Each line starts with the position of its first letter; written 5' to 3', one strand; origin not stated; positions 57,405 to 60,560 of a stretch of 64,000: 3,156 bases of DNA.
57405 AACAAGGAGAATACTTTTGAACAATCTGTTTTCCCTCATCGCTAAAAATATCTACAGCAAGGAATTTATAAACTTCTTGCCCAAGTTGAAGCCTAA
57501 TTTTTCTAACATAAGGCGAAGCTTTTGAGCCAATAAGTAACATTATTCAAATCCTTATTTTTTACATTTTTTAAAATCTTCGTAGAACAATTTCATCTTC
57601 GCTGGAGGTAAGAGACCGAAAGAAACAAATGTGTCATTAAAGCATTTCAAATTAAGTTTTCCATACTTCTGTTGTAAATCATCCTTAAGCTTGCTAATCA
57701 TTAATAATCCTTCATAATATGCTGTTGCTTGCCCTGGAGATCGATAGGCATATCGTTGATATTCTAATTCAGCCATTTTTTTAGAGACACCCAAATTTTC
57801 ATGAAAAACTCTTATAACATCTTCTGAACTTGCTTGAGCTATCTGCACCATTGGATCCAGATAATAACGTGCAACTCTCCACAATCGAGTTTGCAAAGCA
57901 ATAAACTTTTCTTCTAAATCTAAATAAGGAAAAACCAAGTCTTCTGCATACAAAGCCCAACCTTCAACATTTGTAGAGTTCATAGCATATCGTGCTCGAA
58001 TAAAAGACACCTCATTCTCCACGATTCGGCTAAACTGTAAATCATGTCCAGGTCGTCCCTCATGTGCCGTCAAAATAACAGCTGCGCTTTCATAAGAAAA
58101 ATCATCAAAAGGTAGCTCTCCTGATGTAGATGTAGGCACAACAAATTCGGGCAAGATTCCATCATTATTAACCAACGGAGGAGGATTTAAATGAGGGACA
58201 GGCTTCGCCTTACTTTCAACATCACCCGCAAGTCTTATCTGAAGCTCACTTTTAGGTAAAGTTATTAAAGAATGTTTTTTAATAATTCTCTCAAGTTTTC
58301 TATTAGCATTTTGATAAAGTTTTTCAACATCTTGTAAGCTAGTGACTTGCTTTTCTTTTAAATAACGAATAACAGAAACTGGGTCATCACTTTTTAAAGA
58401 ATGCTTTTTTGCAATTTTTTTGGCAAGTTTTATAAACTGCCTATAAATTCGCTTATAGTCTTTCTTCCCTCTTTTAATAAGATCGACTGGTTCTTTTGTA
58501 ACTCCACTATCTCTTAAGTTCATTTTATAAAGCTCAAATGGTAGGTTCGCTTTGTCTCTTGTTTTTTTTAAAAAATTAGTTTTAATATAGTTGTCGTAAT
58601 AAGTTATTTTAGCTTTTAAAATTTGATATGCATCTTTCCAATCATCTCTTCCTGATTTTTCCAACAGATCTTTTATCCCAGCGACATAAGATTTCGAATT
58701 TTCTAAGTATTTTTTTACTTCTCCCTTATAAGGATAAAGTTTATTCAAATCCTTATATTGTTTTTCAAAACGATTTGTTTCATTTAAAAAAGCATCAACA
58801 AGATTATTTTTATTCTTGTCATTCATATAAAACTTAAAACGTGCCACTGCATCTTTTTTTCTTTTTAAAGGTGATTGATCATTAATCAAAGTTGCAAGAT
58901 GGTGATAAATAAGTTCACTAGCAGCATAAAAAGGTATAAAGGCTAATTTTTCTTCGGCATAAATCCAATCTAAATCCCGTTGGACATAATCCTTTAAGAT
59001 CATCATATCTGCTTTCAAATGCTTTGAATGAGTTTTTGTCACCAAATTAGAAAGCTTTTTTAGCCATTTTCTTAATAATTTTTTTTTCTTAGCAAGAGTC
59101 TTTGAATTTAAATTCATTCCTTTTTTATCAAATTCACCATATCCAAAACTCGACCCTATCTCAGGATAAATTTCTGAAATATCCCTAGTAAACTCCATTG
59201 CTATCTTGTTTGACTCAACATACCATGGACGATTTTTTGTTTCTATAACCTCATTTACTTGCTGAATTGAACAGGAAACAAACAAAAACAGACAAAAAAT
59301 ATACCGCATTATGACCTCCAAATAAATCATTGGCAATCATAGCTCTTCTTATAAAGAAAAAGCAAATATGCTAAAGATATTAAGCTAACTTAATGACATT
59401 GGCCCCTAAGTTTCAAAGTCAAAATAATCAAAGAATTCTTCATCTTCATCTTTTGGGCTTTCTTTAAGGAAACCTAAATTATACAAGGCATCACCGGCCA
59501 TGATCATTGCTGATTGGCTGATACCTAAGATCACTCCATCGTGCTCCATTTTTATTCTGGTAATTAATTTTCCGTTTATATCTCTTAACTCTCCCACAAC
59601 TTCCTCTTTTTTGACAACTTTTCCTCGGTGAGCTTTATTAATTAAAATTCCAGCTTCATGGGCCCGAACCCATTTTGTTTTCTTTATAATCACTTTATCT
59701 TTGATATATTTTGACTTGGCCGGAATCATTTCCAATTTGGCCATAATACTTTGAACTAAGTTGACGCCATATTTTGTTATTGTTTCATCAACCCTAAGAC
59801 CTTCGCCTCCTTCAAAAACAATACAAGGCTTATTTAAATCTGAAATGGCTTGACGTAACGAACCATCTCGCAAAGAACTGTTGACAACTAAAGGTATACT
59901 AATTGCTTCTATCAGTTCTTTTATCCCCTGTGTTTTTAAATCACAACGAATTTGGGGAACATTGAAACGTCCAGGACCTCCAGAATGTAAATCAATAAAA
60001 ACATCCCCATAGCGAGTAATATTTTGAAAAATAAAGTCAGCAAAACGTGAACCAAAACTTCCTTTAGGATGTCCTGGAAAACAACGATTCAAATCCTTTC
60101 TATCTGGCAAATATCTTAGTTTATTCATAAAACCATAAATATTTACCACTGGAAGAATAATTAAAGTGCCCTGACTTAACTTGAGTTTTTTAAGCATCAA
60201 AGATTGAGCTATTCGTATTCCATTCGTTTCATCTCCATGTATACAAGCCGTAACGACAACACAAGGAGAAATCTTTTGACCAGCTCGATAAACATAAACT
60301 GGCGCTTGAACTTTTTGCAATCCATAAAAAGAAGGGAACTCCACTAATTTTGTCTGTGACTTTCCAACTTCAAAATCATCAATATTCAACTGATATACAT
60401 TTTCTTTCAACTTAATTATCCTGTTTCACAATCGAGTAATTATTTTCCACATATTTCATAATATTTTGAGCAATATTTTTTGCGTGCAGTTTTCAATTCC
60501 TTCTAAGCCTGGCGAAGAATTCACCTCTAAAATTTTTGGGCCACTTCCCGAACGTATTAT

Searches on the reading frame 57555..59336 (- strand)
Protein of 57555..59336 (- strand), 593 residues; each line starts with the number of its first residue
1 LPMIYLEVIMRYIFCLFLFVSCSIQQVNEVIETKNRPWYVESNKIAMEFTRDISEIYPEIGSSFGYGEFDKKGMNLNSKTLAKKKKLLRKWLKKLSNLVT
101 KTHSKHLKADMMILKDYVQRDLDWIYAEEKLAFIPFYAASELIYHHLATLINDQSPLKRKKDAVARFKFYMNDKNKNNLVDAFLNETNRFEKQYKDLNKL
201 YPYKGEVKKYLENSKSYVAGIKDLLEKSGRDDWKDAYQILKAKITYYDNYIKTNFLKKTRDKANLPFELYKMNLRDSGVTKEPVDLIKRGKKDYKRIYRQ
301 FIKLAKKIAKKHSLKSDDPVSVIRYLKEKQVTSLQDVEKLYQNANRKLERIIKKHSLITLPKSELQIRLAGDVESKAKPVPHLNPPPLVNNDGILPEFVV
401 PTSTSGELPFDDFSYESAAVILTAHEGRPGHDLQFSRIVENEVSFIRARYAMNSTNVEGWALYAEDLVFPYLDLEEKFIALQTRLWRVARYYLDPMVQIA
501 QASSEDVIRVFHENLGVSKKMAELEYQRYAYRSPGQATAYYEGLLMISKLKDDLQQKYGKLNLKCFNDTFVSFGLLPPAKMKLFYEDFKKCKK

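Call 66: search_protein_families(library=pfam, proteins=[window:57555-59336:-], max_evalue=0.00001)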
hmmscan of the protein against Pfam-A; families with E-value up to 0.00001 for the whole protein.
window:57555-59336:- (593 aa): 1 family
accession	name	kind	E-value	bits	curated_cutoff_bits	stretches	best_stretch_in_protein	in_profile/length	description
PF05960.17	DUF885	-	4.6e-57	195.3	32.4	1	58-579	1-526/532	Bacterial protein of unknown function (DUF885)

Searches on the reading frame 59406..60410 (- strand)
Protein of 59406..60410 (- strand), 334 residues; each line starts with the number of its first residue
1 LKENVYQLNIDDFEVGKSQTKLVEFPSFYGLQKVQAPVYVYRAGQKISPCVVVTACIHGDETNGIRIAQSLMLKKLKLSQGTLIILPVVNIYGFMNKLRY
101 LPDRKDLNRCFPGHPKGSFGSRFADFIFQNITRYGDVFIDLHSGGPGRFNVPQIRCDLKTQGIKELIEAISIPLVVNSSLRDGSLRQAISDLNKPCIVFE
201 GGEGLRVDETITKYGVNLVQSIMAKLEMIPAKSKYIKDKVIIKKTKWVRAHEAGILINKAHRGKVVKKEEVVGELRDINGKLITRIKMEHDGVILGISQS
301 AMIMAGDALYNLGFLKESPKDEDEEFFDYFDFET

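Call 66: search_protein_families(library=pfam, proteins=[window:59406-60410:-], max_evalue=0.00001)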
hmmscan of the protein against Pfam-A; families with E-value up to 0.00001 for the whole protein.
window:59406-60410:- (334 aa): 1 family
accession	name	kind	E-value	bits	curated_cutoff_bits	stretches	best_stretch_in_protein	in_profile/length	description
PF24827.1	AstE_AspA_cat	-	7.3e-31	107.6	25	1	50-224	4-190/192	Succinylglutamate desuccinylase/Aspartoacylase catalytic domain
